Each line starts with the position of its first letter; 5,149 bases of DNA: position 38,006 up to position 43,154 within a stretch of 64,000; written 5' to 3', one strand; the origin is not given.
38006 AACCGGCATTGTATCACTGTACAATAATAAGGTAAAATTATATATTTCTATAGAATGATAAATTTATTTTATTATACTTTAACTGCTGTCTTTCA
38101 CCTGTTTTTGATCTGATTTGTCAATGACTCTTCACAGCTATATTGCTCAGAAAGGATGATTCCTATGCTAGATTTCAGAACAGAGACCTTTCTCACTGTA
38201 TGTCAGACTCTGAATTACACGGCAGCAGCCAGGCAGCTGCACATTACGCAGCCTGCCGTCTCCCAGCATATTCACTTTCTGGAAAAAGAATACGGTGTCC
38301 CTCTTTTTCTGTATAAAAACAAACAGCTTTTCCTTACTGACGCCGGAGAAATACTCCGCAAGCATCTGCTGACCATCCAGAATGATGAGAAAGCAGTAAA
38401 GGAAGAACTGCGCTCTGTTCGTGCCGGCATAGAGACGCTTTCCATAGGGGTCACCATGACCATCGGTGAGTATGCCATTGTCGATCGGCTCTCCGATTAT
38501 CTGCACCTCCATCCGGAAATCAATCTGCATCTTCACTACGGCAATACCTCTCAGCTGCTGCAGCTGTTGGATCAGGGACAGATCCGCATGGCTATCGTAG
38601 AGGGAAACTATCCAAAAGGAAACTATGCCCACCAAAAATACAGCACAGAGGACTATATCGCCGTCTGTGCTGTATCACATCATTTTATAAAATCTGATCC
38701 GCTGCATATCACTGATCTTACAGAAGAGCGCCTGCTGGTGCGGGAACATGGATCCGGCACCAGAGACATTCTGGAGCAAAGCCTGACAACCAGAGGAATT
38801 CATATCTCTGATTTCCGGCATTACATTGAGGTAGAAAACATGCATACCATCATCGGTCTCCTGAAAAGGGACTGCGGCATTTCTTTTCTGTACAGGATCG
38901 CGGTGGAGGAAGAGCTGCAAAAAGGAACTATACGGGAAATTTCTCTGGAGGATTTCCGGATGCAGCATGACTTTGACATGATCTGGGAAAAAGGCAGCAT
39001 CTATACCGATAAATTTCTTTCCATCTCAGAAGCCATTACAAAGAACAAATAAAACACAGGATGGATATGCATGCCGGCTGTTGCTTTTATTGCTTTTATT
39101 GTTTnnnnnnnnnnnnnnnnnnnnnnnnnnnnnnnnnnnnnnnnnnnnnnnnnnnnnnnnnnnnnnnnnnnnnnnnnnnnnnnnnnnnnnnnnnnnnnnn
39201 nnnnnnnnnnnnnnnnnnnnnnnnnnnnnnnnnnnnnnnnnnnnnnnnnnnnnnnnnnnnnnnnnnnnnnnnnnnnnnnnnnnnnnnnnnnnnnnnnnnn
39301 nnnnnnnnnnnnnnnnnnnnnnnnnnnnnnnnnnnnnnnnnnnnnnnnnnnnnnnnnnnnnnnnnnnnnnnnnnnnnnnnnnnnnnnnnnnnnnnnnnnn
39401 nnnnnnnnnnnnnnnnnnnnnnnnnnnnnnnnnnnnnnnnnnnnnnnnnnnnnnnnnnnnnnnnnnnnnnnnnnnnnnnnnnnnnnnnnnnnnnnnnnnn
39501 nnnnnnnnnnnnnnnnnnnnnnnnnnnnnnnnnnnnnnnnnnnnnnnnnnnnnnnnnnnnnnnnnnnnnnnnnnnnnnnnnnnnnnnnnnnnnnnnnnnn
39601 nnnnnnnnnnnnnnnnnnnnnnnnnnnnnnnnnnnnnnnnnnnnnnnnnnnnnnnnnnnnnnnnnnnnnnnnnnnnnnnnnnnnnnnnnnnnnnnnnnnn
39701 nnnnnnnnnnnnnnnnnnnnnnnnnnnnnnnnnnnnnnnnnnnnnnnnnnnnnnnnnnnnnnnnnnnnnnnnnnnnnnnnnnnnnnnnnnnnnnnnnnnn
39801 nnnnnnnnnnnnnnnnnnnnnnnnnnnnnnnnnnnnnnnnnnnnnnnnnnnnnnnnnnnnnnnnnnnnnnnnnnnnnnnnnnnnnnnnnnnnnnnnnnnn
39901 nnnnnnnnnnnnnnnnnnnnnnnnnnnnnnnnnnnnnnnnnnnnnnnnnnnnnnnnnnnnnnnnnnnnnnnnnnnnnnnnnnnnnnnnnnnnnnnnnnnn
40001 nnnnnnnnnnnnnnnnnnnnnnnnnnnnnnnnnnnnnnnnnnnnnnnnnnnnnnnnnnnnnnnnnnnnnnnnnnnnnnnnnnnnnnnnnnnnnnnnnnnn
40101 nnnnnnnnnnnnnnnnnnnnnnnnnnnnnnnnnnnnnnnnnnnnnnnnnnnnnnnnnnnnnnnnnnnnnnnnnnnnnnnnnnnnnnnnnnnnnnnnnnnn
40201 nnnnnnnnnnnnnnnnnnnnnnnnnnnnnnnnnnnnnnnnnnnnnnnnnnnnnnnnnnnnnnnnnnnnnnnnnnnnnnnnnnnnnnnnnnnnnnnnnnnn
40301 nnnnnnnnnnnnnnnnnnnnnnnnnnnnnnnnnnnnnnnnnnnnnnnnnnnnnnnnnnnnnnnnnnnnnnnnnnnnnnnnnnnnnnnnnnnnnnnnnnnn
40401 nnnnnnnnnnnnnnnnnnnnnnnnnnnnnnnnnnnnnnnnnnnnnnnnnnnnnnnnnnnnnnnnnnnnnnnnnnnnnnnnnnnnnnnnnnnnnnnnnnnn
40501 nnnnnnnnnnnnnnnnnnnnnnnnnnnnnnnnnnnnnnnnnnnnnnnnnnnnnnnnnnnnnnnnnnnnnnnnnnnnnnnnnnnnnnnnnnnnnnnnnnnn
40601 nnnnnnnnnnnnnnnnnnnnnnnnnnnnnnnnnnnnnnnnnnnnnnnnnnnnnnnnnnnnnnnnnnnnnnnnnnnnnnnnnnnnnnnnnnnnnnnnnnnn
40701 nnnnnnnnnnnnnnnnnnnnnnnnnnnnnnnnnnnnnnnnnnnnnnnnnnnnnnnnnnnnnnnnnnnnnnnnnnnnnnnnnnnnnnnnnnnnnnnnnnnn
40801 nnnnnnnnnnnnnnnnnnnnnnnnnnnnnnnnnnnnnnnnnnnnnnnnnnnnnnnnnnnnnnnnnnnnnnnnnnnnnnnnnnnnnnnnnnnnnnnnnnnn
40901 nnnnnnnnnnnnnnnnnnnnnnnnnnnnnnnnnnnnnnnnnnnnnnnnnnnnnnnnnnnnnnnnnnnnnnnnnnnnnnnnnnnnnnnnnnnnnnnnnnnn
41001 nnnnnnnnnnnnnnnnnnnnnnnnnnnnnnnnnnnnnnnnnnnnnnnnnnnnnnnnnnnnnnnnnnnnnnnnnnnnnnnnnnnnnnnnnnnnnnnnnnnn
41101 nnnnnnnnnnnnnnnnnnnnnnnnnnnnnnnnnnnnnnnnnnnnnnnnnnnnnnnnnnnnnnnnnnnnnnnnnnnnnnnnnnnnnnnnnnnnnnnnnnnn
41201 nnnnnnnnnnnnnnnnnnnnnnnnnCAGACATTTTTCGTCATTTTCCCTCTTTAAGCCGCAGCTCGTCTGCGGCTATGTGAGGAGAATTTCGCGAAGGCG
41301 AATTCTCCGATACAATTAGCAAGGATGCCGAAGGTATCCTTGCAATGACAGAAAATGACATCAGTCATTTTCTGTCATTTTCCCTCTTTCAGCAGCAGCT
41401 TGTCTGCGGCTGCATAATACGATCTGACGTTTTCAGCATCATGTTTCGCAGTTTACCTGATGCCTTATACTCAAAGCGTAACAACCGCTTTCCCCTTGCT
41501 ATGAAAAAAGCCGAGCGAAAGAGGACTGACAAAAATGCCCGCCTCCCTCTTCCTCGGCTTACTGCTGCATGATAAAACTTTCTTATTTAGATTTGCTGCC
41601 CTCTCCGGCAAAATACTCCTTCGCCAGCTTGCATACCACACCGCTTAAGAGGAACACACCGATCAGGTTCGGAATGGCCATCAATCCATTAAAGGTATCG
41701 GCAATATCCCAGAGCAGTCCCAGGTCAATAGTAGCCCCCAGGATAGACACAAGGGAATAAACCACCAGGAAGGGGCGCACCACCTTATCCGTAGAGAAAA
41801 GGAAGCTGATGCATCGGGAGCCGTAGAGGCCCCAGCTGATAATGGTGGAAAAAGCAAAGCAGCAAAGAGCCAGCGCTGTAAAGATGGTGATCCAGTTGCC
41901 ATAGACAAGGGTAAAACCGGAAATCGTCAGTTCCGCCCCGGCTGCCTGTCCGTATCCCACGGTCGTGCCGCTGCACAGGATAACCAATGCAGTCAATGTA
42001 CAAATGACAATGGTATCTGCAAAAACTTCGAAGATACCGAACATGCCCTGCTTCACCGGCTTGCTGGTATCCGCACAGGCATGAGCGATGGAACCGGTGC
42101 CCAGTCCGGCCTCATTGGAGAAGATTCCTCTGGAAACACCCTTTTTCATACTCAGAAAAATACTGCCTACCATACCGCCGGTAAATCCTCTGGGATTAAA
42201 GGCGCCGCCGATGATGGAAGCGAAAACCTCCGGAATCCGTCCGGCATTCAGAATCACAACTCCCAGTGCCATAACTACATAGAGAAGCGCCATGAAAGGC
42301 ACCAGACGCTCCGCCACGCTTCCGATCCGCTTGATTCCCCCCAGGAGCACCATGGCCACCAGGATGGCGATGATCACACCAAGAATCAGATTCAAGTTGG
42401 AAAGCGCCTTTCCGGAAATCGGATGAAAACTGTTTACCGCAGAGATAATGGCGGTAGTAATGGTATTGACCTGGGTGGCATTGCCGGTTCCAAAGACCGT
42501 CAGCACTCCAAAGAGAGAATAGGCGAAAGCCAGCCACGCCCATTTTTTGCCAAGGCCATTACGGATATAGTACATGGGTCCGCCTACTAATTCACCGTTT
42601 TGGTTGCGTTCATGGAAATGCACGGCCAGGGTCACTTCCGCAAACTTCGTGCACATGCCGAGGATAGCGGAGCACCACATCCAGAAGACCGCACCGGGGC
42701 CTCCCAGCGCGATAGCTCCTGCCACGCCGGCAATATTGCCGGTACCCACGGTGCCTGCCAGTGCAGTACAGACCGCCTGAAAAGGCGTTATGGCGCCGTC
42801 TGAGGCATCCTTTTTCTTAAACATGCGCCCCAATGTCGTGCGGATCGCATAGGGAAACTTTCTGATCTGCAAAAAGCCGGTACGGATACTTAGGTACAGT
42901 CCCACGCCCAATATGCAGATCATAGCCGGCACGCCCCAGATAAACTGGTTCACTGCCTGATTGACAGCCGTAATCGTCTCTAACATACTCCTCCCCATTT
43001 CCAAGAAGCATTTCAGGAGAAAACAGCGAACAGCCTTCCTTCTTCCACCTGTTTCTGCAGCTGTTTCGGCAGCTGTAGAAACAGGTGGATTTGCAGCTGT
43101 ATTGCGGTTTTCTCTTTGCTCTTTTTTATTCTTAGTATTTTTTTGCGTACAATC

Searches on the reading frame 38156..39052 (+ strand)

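Call 53: search_protein_families(library=pfam, proteins=[window:38156-39052:+], max_evalue=0.00001)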
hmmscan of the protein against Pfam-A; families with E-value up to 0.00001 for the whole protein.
window:38156-39052:+ (298 aa): 2 families
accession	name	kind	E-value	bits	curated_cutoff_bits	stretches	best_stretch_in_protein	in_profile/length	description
PF03466.25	LysR_substrate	-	1.9e-36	125.9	28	1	94-281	7-191/209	LysR substrate binding domain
PF00126.33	HTH_1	-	8.9e-19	67.6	26.6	1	10-65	5-60/60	Bacterial regulatory helix-turn-helix protein, lysR family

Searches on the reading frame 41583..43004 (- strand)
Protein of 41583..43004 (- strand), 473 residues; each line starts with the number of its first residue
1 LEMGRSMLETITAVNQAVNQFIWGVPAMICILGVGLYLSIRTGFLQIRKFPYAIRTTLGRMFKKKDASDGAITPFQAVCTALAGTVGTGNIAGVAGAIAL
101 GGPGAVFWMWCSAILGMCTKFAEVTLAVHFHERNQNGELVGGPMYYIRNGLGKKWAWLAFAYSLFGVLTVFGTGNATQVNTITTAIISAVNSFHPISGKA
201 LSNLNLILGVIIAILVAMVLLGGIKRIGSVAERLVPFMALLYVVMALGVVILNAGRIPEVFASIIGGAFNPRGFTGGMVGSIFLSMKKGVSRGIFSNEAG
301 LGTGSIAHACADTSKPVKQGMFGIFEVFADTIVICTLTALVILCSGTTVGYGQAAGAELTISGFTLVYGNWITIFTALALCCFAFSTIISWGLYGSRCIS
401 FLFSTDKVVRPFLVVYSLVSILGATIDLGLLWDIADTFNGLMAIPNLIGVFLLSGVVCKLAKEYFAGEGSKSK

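Call 62: search_protein_families(library=pfam, proteins=[window:41583-43004:-], max_evalue=0.00001)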
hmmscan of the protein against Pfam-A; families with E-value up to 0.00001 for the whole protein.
window:41583-43004:- (473 aa): 1 family
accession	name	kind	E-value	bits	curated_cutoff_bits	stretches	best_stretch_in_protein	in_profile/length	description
PF01235.23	Na_Ala_symp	-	2.5e-132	442.3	24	1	61-468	2-383/392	Sodium:alanine symporter family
